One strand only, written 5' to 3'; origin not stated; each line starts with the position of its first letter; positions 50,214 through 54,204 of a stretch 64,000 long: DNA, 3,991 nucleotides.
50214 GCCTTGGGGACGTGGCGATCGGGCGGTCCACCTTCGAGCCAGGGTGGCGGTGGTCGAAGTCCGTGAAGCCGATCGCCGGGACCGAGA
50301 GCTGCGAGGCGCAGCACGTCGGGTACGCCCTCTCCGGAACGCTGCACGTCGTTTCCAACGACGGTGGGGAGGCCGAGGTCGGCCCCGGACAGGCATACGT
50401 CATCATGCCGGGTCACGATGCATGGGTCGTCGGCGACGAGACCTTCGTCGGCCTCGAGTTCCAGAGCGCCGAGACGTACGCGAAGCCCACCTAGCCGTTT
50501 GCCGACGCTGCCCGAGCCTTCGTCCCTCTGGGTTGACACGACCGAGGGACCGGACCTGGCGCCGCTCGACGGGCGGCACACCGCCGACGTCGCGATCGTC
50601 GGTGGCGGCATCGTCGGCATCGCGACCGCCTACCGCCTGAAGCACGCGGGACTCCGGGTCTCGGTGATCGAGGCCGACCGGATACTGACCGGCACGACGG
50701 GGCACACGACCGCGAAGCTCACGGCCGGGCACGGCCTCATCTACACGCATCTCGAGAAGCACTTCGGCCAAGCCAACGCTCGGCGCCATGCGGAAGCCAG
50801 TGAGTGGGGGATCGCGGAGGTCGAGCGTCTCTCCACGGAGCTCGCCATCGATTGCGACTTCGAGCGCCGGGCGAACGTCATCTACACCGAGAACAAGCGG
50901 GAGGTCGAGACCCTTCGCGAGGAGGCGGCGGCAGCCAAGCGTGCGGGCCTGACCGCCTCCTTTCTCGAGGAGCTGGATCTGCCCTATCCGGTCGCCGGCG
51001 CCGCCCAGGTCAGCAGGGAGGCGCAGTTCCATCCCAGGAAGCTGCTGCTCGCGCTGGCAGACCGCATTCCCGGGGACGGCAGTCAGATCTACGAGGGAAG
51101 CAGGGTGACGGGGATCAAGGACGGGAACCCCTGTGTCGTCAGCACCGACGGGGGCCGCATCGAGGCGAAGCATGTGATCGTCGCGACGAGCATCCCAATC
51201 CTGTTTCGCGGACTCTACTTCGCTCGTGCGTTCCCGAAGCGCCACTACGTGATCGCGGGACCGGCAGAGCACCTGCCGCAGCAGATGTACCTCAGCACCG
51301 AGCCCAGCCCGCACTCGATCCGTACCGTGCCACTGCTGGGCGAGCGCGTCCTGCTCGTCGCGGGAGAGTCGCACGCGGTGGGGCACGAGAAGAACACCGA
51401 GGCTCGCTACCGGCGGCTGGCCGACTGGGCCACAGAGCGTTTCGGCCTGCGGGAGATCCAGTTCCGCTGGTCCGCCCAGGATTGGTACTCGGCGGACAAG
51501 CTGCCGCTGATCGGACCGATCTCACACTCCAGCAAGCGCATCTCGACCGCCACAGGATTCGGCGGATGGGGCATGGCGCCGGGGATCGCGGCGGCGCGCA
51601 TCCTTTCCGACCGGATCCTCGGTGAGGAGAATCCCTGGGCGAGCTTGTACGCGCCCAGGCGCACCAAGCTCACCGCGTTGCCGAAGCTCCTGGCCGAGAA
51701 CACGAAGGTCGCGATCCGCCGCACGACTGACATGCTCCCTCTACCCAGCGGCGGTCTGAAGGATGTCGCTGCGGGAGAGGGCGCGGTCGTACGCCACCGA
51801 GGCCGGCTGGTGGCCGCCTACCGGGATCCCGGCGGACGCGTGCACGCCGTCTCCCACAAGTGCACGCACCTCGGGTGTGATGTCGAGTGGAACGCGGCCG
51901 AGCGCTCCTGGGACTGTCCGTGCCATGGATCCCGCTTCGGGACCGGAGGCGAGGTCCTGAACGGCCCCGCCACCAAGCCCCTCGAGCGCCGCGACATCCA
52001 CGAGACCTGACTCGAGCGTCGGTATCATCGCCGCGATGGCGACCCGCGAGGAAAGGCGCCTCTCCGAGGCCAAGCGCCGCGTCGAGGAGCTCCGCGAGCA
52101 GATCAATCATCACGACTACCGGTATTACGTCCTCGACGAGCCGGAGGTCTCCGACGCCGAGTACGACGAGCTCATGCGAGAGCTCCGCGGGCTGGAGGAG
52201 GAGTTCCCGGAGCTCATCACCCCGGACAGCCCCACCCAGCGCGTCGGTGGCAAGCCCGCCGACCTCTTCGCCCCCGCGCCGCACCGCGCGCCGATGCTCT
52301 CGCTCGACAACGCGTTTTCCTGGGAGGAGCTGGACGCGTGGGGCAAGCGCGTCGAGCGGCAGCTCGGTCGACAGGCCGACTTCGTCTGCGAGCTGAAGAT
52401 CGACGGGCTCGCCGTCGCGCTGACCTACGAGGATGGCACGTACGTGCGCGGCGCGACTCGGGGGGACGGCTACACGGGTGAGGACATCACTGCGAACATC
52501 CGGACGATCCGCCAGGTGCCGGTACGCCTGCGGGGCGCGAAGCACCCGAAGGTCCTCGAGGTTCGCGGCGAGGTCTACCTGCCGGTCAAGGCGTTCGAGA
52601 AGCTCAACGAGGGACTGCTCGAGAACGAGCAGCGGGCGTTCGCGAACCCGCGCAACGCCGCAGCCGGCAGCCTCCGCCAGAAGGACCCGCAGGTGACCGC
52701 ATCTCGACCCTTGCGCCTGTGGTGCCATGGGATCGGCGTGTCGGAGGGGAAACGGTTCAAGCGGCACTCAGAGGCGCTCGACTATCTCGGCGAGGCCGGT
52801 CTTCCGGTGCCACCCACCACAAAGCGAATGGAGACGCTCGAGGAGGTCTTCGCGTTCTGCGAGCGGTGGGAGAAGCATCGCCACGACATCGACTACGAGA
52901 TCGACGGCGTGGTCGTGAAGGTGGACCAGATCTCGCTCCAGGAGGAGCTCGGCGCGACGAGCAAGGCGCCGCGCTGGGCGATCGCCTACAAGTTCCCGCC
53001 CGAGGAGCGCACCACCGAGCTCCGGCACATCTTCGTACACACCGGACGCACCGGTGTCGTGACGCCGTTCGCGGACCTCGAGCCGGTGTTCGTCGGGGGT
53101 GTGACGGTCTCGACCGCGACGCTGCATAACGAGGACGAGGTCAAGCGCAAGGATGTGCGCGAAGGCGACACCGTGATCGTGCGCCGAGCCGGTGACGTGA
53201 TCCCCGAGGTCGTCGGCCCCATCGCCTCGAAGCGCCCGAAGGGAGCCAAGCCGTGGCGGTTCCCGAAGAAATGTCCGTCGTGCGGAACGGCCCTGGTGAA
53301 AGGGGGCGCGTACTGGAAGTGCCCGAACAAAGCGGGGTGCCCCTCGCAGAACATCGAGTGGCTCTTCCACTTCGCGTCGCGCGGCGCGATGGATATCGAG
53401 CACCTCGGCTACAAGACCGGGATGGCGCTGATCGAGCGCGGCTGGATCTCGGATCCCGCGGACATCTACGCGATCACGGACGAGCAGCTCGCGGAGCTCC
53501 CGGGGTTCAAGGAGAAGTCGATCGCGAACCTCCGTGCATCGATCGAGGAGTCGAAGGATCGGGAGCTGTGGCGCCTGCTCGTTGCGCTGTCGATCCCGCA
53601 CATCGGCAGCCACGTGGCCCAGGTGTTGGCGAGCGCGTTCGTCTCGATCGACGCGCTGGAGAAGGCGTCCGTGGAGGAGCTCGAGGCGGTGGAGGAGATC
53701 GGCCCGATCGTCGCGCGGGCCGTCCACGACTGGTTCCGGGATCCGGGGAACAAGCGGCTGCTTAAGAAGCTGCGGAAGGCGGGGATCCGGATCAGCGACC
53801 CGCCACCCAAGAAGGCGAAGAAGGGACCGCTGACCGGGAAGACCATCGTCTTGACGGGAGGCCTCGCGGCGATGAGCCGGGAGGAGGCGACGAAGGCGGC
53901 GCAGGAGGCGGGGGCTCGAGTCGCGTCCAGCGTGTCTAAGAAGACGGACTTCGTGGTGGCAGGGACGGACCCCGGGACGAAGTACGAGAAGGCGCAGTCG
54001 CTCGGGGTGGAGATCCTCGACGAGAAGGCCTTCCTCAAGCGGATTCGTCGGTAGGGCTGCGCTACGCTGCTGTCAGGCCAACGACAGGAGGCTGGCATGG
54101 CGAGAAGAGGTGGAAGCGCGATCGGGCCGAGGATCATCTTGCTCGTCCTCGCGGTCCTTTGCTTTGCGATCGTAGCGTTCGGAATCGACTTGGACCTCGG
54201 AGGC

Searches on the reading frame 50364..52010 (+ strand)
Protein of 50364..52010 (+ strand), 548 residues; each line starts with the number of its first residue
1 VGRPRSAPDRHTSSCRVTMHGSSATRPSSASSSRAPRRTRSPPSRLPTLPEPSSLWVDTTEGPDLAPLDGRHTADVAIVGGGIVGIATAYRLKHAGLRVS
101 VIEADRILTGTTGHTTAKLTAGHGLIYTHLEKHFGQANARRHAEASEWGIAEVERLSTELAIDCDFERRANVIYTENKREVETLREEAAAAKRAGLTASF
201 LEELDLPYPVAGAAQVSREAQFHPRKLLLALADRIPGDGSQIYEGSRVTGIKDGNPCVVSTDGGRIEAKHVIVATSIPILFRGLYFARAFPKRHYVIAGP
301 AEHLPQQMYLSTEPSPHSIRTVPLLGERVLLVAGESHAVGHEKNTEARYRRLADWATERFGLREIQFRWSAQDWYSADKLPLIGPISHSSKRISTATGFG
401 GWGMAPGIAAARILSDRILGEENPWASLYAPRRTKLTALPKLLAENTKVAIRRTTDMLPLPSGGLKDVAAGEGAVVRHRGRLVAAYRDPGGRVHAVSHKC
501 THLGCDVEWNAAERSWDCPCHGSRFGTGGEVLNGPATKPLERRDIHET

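Call 68: search_protein_families(library=pfam, proteins=[window:50364-52010:+], max_evalue=0.001)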
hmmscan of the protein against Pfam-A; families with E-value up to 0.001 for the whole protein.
window:50364-52010:+ (548 aa): 9 families
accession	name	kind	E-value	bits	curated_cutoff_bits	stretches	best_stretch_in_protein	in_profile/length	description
PF01266.30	DAO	-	1.1e-49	170.3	27.9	1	75-417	1-353/353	FAD dependent oxidoreductase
PF00355.32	Rieske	-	4.6e-12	46.1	20.3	1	466-541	9-85/88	Rieske [2Fe-2S] domain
PF01593.30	Amino_oxidase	-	8.6e-07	29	19.8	0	238-293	215-279/443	Flavin containing amine oxidoreductase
PF07992.20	Pyr_redox_2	-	2.2e-06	27.8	26.1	1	75-192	2-58/291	Pyridine nucleotide-disulphide oxidoreductase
PF13450.12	NAD_binding_8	-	7.9e-06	26.5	21.9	1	78-112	1-35/68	NAD(P)-binding Rossmann-like domain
PF13738.12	Pyr_redox_3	-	6.7e-05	22.7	30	0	78-107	2-32/305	Pyridine nucleotide-disulphide oxidoreductase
PF03486.20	HI0933_like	-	0.00021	21.3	50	0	75-106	2-33/244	HI0933-like protein Rossmann domain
PF05834.18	Lycopene_cycl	-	0.00023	20.8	23.4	0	75-108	1-36/380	Lycopene cyclase protein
PF00070.33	Pyr_redox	-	0.00078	20.3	22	0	76-115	2-41/82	Pyridine nucleotide-disulphide oxidoreductase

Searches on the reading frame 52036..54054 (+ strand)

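Call 68: search_protein_families(library=pfam, proteins=[window:52036-54054:+], max_evalue=0.001)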
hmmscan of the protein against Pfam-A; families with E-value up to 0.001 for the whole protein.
window:52036-54054:+ (672 aa): 9 families
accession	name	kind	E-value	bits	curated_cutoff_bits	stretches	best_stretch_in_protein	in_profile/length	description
PF01653.23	DNA_ligase_aden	-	2.7e-99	332.2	27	1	78-323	4-253/253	NAD-dependent DNA ligase adenylation domain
PF03120.22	DNA_ligase_OB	-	1.8e-32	111.5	32.9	1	326-402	1-77/79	NAD-dependent DNA ligase OB-fold domain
PF12826.13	HHH_2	-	6.4e-23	81.1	27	1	513-575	1-63/64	Helix-hairpin-helix motif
PF00533.33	BRCT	-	4.2e-15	56.2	21.3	1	597-667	4-75/78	BRCA1 C Terminus (BRCT) domain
PF14520.12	HHH_5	-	1.8e-14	54.4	27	2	518-563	5-51/57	Helix-hairpin-helix domain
PF22745.1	Nlig-Ia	-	2e-09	38.4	27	1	13-62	3-52/92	DNA ligase-like, N-terminal NAD+-binding domain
PF03119.21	DNA_ligase_ZBD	-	2.6e-06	27.6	25.8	1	412-436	1-26/27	NAD-dependent DNA ligase C4 zinc finger domain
PF00633.29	HHH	-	3.1e-06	27.2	24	1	537-565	1-29/30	Helix-hairpin-helix motif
PF12738.14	PTCB-BRCT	-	2e-05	24.9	22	1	607-660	5-58/63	twin BRCT domain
